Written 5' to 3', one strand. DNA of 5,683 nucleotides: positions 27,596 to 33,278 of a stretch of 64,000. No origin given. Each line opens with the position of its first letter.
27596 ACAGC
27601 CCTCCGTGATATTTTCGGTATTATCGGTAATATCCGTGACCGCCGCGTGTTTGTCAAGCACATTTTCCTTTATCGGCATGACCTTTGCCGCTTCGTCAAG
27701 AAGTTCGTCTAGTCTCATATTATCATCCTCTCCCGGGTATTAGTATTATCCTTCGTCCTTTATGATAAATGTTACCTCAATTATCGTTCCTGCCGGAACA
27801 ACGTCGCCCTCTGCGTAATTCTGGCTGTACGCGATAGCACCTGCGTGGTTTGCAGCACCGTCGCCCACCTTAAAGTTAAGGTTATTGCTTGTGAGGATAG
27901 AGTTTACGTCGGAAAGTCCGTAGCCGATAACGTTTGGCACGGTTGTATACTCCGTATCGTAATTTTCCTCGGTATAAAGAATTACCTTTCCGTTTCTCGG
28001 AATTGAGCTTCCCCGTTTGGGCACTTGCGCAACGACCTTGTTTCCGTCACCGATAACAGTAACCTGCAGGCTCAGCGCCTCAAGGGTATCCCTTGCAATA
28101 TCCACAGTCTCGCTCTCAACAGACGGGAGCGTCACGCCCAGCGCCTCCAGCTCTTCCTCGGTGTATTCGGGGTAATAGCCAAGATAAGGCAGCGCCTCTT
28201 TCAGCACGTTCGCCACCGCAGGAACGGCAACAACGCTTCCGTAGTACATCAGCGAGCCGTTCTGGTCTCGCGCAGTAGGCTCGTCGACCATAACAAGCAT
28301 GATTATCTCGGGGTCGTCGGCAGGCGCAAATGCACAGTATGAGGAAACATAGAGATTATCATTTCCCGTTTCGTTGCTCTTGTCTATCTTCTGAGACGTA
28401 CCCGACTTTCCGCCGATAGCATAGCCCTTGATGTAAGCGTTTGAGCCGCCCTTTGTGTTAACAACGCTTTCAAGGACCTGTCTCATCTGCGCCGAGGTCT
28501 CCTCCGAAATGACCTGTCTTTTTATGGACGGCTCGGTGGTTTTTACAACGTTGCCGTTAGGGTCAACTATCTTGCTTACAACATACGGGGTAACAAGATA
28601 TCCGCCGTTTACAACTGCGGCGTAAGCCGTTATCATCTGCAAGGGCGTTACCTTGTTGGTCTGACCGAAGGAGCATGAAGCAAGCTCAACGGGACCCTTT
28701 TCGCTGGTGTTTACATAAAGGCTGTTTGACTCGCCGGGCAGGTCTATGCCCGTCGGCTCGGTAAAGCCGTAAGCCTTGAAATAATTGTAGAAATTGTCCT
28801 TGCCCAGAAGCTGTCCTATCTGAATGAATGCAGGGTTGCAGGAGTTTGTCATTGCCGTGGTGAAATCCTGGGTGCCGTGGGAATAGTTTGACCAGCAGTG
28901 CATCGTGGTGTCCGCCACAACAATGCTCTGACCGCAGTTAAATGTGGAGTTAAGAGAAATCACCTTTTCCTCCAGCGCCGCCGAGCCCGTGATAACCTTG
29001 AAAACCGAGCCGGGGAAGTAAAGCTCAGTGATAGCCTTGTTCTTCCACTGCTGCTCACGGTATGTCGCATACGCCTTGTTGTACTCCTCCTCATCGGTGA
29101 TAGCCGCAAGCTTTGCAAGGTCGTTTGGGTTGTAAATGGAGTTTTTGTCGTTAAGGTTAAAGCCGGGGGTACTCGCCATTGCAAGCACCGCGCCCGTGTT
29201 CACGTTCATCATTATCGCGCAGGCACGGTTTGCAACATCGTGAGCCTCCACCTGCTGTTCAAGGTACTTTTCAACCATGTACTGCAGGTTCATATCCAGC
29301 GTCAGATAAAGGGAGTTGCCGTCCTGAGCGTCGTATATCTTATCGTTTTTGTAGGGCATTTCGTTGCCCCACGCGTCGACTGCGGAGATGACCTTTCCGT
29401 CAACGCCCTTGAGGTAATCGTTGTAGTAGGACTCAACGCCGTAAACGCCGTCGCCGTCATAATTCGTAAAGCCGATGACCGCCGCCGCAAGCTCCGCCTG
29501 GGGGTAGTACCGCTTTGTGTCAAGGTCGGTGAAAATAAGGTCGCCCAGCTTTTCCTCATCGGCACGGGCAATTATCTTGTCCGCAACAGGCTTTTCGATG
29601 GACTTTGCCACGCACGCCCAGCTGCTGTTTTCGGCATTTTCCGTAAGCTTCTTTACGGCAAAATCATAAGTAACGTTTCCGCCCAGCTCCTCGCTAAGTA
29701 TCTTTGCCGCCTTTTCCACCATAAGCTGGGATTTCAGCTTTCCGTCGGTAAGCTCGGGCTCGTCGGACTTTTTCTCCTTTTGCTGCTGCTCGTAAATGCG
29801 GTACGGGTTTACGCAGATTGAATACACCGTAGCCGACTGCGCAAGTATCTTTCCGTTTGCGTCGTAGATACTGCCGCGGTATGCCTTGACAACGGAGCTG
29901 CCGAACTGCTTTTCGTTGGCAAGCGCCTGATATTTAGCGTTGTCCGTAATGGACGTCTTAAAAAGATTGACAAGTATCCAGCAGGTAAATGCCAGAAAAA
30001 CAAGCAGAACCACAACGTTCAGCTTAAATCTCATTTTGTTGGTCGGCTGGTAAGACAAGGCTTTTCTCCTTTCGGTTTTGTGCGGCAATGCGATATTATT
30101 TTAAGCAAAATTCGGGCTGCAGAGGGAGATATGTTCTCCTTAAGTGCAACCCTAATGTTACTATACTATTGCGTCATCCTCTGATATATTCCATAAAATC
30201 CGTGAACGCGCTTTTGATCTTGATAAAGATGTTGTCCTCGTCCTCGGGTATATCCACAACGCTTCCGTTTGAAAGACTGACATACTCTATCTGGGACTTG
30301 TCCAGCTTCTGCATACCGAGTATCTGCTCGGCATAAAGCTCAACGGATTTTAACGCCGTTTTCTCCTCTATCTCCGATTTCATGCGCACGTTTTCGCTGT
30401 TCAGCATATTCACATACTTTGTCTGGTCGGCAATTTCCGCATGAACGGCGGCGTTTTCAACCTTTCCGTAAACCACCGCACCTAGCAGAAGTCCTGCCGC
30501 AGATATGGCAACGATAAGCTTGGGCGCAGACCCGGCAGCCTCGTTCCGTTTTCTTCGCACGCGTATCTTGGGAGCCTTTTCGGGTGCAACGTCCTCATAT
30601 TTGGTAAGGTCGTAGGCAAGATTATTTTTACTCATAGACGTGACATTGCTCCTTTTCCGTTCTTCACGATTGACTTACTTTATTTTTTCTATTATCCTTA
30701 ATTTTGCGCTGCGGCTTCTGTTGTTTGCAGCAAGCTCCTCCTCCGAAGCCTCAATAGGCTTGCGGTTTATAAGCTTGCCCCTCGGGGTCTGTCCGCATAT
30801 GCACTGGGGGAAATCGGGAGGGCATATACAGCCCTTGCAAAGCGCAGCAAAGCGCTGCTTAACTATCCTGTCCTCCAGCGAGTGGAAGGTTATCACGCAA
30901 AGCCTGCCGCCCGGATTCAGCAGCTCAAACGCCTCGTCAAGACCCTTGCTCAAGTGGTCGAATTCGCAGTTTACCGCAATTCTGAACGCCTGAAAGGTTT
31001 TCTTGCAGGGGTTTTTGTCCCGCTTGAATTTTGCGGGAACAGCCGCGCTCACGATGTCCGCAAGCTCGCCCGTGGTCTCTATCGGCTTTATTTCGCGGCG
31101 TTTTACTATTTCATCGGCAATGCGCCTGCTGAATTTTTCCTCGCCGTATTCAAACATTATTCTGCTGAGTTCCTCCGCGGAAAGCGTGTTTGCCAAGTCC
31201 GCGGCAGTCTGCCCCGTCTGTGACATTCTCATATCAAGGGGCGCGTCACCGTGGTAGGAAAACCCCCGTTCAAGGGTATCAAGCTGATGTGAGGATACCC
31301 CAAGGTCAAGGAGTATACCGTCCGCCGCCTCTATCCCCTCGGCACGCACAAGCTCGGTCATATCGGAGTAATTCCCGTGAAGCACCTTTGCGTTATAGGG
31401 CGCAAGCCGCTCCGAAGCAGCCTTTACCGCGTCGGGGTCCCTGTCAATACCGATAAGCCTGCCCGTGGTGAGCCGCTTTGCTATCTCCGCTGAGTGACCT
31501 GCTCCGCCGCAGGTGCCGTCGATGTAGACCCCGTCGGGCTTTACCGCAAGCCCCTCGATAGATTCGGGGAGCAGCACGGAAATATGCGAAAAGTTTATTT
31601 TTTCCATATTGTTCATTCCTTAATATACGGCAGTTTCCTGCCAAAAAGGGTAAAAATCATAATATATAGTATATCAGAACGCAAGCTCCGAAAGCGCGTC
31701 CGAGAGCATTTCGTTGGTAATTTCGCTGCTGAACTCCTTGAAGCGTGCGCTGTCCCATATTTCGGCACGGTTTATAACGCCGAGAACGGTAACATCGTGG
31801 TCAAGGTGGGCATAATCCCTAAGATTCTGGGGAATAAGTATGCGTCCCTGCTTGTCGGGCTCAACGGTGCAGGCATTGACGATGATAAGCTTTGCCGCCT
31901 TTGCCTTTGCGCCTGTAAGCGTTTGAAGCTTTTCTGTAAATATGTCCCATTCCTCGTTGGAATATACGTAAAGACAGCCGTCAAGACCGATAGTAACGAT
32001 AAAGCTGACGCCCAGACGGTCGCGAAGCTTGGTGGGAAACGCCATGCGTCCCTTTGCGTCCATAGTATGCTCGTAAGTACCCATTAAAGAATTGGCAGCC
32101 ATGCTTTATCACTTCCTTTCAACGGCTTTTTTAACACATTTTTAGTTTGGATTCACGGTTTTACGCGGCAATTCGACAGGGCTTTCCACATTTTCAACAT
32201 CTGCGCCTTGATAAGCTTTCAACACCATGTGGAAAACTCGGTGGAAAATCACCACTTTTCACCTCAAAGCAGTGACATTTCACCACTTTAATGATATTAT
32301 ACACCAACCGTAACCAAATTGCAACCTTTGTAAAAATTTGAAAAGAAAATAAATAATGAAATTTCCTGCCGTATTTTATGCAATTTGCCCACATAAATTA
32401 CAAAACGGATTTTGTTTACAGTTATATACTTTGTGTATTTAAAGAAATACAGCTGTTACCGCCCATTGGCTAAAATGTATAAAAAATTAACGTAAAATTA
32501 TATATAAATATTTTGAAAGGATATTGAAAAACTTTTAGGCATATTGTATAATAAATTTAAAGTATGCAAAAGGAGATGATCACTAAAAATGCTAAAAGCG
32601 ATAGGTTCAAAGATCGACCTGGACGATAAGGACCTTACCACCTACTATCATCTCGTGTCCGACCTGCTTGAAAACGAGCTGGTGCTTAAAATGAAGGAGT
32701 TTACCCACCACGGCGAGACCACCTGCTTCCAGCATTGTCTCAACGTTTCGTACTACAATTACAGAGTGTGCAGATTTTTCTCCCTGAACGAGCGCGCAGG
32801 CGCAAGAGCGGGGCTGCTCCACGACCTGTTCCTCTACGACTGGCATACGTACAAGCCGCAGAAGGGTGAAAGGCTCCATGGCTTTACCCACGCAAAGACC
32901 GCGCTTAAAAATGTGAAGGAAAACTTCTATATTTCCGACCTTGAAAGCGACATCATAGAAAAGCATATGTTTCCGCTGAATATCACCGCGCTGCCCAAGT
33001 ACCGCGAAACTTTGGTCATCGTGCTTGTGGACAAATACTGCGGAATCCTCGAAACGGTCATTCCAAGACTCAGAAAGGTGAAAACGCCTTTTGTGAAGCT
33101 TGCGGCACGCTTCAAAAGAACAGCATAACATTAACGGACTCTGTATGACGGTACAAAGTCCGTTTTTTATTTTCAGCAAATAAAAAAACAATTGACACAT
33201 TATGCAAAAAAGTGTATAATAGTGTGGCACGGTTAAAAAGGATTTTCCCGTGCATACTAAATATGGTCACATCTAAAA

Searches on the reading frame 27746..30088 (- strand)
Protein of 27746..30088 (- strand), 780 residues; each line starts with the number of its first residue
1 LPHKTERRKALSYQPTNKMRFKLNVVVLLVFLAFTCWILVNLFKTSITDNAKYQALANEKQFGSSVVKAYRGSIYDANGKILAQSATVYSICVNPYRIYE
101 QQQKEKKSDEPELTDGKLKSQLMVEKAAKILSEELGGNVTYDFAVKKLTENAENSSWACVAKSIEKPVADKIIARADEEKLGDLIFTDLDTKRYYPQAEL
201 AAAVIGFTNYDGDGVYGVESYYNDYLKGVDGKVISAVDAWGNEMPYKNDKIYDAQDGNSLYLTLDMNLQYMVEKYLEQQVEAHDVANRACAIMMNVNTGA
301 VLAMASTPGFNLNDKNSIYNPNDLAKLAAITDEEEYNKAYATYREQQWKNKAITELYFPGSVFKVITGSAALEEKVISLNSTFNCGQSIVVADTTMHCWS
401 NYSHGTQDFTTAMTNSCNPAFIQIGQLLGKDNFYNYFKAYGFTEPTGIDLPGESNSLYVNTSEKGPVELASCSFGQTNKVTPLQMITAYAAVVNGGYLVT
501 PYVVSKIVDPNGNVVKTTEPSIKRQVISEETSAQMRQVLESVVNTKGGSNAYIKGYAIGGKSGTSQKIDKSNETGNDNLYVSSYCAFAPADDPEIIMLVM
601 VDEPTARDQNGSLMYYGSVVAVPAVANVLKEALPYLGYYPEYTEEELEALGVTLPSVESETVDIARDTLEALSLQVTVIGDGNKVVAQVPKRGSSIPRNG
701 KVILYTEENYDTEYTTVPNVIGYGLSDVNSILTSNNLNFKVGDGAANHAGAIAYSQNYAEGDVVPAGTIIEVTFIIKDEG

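Call 57: search_protein_families(library=pfam, proteins=[window:27746-30088:-])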
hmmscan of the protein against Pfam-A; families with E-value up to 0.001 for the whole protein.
window:27746-30088:- (780 aa): 4 families
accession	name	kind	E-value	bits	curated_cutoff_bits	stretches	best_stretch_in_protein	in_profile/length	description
PF00905.27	Transpeptidase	-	8.3e-75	252.2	22.1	1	290-629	2-298/299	Penicillin binding protein transpeptidase domain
PF03717.20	PBP_dimer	-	3.5e-17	63.8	24.4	1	67-243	2-175/180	Penicillin-binding Protein dimerisation domain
PF03793.24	PASTA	-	7.3e-16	58.3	23.2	2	652-707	1-63/64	PASTA domain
PF21922.1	PBP_dimer_2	-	3.1e-05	24.6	27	0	191-233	23-64/83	Penicillin binding protein A dimerisation domain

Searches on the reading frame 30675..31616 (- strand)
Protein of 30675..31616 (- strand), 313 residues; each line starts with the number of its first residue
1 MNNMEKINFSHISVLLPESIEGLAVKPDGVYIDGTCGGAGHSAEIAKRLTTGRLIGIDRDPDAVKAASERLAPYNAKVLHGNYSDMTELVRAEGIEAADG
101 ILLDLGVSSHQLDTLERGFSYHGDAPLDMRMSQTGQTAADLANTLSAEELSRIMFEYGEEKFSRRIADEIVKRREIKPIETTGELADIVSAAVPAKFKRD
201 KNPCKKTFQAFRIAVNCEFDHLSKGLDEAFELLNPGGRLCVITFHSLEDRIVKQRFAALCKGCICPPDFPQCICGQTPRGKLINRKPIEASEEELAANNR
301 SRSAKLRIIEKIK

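Call 57: search_protein_families(library=pfam, proteins=[window:30675-31616:-])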
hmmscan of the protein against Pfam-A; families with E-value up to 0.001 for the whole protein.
window:30675-31616:- (313 aa): 6 families
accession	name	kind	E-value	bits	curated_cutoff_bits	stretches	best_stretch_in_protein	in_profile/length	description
PF01795.25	Methyltransf_5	-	4.4e-116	388.1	27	1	8-312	1-309/309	MraW methylase family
PF13847.12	Methyltransf_31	-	6.2e-08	32.9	27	1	29-88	5-68/145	Methyltransferase domain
PF13649.12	Methyltransf_25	-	3.8e-06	27.9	27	1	35-87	5-59/97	Methyltransferase domain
PF02254.24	TrkA_N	-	2e-05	25.4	23.8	1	36-107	4-72/116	TrkA-N domain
PF08241.18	Methyltransf_11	-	0.00042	21.3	21.2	0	36-86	5-54/95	Methyltransferase domain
PF08242.18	Methyltransf_12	-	0.00045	21.3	30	0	36-78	5-47/98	Methyltransferase domain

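Call 61: list_cluster_members(proteins=[window:30675-31616:-, window:33594-34946:+, window:24836-27718:-, window:38894-40237:+, window:43669-45471:+, window:51107-52924:-])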
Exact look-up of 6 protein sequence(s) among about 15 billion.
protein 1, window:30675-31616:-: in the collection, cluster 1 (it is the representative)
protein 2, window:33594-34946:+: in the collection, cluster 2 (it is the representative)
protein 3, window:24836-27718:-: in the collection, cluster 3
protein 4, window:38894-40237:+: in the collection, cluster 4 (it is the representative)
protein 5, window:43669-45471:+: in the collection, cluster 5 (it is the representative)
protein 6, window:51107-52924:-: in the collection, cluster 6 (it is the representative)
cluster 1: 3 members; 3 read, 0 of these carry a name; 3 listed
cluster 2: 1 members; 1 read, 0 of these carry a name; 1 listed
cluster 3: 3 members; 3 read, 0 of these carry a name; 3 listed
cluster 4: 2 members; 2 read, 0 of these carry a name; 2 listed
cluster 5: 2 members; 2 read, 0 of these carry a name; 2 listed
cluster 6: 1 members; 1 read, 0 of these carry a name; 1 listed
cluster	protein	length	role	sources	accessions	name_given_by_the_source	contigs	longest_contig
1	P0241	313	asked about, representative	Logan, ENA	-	-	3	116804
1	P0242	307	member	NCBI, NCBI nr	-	-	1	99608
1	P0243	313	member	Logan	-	-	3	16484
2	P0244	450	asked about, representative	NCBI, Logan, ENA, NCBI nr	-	-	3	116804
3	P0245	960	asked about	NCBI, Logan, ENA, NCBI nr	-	-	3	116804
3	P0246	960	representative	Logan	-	-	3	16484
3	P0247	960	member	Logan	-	-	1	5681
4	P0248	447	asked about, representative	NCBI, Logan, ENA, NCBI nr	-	-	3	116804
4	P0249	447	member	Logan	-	-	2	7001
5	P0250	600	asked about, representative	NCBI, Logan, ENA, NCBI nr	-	-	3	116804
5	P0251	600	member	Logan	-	-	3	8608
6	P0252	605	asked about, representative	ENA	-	-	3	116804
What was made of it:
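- Tried and rejected: The organism's taxonomy could not be obtained because cluster members carry no names (call 61).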

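Call 63: find_encoding_contigs(protein=P0249, flank=10000, max_places=10)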
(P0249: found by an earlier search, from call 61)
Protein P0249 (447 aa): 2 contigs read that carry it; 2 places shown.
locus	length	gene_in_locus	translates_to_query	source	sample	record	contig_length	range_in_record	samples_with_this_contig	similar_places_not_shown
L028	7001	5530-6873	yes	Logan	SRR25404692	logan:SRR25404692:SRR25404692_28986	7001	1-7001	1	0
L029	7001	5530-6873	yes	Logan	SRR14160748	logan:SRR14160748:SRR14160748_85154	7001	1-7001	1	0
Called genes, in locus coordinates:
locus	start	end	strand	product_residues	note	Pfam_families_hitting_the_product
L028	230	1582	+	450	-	PF03448:MgtE_N, PF00571:CBS, PF01769:MgtE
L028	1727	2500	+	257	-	PF00483:NTP_transferase, PF12804:NTP_transf_3 (weak)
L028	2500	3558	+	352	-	PF01370:Epimerase, PF02719:Polysacc_synt_2, PF04321:RmlD_sub_bind, PF01073:3Beta_HSD, PF16363:GDP_Man_Dehyd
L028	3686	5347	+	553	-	PF00535:Glycos_transf_2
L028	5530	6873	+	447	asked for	PF01041:DegT_DnrJ_EryC1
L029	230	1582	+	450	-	PF03448:MgtE_N, PF00571:CBS, PF01769:MgtE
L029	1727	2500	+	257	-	PF00483:NTP_transferase, PF12804:NTP_transf_3 (weak)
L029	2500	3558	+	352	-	PF01370:Epimerase, PF02719:Polysacc_synt_2, PF04321:RmlD_sub_bind, PF01073:3Beta_HSD, PF16363:GDP_Man_Dehyd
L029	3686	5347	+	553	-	PF00535:Glycos_transf_2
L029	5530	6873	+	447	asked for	PF01041:DegT_DnrJ_EryC1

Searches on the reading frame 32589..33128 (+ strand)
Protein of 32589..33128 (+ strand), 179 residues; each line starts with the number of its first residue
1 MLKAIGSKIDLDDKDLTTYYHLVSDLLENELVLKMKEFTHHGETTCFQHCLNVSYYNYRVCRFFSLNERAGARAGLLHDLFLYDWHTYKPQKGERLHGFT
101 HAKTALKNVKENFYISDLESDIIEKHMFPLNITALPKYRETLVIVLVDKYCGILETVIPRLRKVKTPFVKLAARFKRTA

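Call 57: search_protein_families(library=pfam, proteins=[window:32589-33128:+])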
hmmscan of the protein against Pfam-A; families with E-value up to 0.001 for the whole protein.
window:32589-33128:+ (179 aa): 1 family
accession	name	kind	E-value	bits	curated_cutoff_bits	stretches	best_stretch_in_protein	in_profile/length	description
PF01966.28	HD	-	5.5e-05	23.9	22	1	47-150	2-113/116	HD domain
